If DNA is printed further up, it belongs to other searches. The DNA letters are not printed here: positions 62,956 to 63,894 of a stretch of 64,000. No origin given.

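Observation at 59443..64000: HdrCBA-MvhD-[NiFe] hydrogenase small subunit cluster (Mvh/Hdr-like, methanogen-type) in a high-GC bacterial genome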

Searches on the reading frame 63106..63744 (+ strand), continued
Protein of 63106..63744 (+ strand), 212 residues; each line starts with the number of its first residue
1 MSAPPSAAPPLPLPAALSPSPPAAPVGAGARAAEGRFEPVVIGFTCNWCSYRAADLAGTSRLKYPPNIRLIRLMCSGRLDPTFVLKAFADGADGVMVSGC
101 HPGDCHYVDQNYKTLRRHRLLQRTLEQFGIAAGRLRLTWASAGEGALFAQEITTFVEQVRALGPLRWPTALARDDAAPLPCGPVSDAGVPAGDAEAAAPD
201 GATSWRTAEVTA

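Call 15: find_related_loci(query=A1, collection=genome_contigs, flank=10000)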
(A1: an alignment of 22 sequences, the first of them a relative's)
Query A1 (496 aa) in genome_contigs; peptide patterns used: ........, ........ (x = any residue, [..] = any of these).
600 stretches matched a pattern (row limit reached: there are more); 596 encode a relative of the query (tblastn E <= 1e-3); the best 80 are kept; 80 distinct loci.
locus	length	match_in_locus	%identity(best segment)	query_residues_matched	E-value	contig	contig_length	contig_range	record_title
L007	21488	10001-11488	88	1-496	0e+0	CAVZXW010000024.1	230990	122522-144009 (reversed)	MAG: uncultured Chloroflexia bacterium isolate MFD01872.bin.2.101 genome assembly, contig: contig_61250, whole genome sh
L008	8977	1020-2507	86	1-496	0e+0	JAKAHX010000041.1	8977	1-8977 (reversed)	MAG: Chloroflexi bacterium isolate WY3.bin147 NODE_14800_length_8977_cov_5.211412, whole genome shotgun sequence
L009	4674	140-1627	85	1-496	0e+0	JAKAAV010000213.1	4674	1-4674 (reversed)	MAG: Chloroflexi bacterium isolate WH2.bin114 NODE_35245_length_4674_cov_1.102925, whole genome shotgun sequence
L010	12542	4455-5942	86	1-496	0e+0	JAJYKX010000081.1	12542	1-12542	MAG: Chloroflexi bacterium isolate DBS2-1.bin55 NODE_9433_length_12542_cov_8.061377, whole genome shotgun sequence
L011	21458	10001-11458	77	3-496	0e+0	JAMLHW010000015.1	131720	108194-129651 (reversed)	MAG: Anaerolineae bacterium isolate ACE_NR_CHLO5 ACE_NR_CHLO5_15, whole genome shotgun sequence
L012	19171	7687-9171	75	1-496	0e+0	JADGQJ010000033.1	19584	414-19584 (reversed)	MAG: Chloroflexota bacterium isolate Chersky.2_5 contig-100_349, whole genome shotgun sequence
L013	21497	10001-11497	74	1-496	0e+0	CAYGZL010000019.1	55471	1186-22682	MAG TPA_asm: uncultured Anaerolineaceae bacterium isolate ERP119294_co2_361 genome assembly, contig: k141_3149957, whole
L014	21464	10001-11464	74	1-496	0e+0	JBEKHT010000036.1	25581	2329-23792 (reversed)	MAG: Anaerolineales bacterium isolate SPRUCE 283 SPRUCE_283_36, whole genome shotgun sequence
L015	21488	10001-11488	76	1-496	0e+0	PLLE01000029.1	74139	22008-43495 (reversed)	MAG: Chloroflexi bacterium isolate fen_1079 73.20120800_E3X.6_contig_2636, whole genome shotgun sequence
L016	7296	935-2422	73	1-496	0e+0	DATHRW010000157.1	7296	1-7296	MAG TPA_asm: Gemmatimonadales bacterium isolate SMAG_U16035 k141_255100, whole genome shotgun sequence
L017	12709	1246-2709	74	1-496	0e+0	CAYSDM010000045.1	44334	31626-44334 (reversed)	MAG TPA_asm: uncultured Chthonomonadaceae bacterium isolate binchicken_co274_461 genome assembly, contig: NODE_2194_leng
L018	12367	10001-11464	73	1-496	0e+0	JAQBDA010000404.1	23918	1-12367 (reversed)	MAG: Chloroflexota bacterium isolate MAG_401_bin-08 401_bin-08_ctg-404, whole genome shotgun sequence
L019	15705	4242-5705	74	1-496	0e+0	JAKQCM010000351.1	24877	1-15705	MAG: Chloroflexota bacterium isolate USCA_metabat.78 k141_1937774, whole genome shotgun sequence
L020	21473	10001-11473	73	1-496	0e+0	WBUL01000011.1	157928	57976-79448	MAG: Anaerolineae bacterium isolate SB15 contig_67, whole genome shotgun sequence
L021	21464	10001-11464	72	1-496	0e+0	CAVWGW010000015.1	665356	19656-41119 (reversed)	MAG: uncultured Chloroflexia bacterium isolate MFD04716.bin.3.335 genome assembly, contig: contig_47285, whole genome sh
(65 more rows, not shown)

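Call 37: search_solved_structures(query=window:63106-63744:+, max_evalue=0.00001, show_alignments=1)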
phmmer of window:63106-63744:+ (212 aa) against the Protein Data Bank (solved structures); distinct sequences matched with E-value up to 0.00001: 6.
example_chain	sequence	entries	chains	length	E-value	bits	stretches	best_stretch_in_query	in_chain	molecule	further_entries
8rvu_F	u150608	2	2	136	2.1e-48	168.4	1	37-166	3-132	Methyl viologen-reducing hydrogenase, subunit D-related protein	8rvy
8rvv_F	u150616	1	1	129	1.5e-47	165.7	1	37-165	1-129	Methyl viologen-reducing hydrogenase, subunit D-related protein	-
5odc_D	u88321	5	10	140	3.4e-46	161.2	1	36-167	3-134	Methyl-viologen reducing hydrogenase subunit D | Methyl-viologen reducing hydrogenase, subunit D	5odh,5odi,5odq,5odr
9sw2_D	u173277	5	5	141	4.5e-46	160.8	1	41-166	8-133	F420-non-reducing hydrogenase iron-sulfur subunit D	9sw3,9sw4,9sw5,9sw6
7bkb_F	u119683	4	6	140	8.9e-42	146.8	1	37-164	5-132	F420-non-reducing hydrogenase subunit D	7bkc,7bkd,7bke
9sfi_K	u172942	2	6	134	3.9e-28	102.2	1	38-164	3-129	F420-non-reducing hydrogenase subunit delta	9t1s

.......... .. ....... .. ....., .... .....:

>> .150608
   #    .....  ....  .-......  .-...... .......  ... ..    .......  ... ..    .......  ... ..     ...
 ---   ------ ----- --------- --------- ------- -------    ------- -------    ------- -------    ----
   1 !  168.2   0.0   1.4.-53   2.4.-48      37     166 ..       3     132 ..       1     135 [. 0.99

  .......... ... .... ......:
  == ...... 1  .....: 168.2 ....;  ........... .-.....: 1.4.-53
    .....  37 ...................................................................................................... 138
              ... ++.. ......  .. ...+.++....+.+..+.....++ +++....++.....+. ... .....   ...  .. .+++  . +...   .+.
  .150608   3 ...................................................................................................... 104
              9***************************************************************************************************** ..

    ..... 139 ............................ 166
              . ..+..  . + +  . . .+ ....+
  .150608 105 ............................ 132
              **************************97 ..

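Call 38: search_solved_structures(query=L002:10636-11646:+, max_evalue=0.00001, show_alignments=2)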
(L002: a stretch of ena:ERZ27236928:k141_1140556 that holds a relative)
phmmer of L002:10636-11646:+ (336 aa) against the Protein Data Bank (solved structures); distinct sequences matched with E-value up to 0.00001: 12.
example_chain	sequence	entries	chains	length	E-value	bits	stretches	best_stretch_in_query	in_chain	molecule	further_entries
5odc_E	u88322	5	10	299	1.9e-59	204.8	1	11-322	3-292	Methyl-viologen reducing hydrogenase subunit G | Methyl-viologen reducing hydrogenase, subunit G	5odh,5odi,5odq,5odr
9sw2_E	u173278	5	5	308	6e-48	167.1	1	11-324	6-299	F420-non-reducing hydrogenase subunit G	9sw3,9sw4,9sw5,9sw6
9sfi_I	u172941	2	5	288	9e-46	159.9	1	14-294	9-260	F420-non-reducing hydrogenase small subunit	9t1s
7t2r_E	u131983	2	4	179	6e-19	71.7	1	8-183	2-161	NiFe hydrogenase small subunit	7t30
9e15_A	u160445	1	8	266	3.9e-15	59.2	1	239-275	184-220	Sulfhydrogenase 1 subunit delta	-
9e1j_A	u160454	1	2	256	5.3e-15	58.7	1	239-275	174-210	Sulfhydrogenase 1 subunit delta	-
9nez_A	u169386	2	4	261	5.5e-15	58.7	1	239-275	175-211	Sulfhydrogenase 1 subunit delta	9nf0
5xf9_C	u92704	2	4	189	3e-11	46.4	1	11-182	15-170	NAD-reducing hydrogenase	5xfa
6qgr_G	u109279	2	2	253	4.4e-08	36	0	17-106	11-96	Coenzyme F420 hydrogenase subunit gamma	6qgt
6qii_G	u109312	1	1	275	5.1e-08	35.8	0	17-106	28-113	Coenzyme F420 hydrogenase subunit gamma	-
3zfs_B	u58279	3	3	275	2.3e-06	30.4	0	4-107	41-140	F420-REDUCING HYDROGENASE, SUBUNIT GAMMA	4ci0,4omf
6cfw_J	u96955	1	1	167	8.4e-06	28.5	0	157-198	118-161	Probable membrane-bound hydrogenase subunit mbhJ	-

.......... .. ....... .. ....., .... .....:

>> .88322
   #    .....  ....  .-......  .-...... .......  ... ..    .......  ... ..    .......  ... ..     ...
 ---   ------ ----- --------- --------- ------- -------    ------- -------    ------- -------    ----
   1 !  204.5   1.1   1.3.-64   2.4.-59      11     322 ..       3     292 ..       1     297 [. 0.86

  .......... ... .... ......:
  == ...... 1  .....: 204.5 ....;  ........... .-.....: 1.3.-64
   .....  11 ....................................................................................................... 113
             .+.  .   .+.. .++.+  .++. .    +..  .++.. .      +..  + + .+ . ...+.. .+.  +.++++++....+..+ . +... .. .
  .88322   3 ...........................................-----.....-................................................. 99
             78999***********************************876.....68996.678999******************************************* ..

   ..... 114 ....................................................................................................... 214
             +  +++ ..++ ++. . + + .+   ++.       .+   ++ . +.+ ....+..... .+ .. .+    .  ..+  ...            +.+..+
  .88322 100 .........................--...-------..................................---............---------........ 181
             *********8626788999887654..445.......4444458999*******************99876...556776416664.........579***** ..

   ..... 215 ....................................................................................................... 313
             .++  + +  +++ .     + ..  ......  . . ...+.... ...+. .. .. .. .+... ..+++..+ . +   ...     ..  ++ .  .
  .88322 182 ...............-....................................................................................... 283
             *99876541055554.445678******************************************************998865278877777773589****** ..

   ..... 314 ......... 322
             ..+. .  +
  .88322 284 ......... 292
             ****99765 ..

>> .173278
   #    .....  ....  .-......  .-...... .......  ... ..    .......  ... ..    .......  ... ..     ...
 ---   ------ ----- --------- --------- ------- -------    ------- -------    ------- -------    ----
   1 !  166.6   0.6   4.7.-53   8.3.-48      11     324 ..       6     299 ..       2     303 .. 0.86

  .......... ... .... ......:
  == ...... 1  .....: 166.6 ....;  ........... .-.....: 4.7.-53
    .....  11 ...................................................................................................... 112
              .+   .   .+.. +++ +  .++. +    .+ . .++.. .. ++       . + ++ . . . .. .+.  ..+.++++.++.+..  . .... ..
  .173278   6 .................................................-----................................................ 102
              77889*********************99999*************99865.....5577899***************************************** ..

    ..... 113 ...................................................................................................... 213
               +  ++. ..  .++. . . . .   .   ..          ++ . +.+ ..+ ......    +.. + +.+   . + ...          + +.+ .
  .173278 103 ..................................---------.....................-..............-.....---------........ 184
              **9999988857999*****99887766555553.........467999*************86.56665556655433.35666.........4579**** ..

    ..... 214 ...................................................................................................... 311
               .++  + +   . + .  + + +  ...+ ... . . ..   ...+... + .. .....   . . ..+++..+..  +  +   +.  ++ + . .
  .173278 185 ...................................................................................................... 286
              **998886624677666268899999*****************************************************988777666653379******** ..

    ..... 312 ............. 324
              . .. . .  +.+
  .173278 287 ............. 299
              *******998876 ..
